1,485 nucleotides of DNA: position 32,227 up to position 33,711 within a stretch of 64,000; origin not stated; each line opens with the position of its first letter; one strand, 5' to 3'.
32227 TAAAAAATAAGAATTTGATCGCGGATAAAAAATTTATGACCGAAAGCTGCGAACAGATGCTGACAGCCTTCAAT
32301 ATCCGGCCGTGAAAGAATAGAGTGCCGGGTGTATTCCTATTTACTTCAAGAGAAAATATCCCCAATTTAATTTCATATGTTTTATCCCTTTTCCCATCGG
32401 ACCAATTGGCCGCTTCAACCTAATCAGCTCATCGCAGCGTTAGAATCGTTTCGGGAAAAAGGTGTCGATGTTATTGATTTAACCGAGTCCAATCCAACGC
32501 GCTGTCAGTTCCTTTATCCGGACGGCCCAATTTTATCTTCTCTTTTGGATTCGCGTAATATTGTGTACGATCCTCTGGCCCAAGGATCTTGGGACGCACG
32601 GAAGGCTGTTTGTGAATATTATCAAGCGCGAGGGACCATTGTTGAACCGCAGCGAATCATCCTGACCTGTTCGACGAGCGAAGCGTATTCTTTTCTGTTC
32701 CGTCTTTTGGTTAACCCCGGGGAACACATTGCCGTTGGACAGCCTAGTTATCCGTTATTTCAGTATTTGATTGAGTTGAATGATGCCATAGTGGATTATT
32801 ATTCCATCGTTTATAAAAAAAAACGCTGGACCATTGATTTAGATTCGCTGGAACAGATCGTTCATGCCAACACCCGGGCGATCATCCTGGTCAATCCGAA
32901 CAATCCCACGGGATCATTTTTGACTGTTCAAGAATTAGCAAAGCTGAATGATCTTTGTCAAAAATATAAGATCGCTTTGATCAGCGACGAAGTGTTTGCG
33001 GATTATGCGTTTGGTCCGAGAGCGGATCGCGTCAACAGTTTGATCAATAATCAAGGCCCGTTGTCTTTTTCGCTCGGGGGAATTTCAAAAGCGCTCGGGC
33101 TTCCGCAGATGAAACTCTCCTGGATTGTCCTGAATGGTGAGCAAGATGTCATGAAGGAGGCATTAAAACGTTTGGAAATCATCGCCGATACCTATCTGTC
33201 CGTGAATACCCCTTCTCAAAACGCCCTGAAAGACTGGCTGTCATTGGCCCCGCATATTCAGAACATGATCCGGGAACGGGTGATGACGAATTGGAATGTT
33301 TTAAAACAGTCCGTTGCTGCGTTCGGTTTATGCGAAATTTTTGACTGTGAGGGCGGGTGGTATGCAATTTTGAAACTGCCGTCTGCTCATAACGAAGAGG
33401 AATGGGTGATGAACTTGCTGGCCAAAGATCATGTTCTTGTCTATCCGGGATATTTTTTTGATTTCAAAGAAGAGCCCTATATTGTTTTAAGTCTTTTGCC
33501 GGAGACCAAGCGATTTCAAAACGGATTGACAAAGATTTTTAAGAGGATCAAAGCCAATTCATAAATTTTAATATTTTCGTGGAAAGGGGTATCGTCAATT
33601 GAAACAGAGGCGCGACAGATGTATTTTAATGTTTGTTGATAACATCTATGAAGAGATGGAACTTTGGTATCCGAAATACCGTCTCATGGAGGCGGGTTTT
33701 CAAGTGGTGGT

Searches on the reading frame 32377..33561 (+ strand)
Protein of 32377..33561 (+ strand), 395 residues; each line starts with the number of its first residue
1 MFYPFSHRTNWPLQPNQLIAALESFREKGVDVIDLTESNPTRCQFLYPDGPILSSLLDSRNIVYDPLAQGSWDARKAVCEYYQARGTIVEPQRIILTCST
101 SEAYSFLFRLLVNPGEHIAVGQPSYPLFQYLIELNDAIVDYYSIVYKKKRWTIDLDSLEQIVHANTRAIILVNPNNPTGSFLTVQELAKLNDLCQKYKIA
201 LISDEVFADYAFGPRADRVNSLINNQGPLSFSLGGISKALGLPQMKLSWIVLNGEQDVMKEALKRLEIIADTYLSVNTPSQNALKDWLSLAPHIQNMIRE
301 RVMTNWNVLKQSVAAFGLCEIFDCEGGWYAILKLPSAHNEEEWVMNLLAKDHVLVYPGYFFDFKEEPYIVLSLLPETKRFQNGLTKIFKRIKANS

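Call 69: search_protein_families(library=pfam, proteins=[window:32377-33561:+], max_evalue=0.00001)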
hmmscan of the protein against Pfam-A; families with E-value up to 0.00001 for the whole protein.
window:32377-33561:+ (395 aa): 1 family
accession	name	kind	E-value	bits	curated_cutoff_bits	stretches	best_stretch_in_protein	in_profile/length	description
PF00155.27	Aminotran_1_2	-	6.1e-37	128.1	19.7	1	69-363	42-338/361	Aminotransferase class I and II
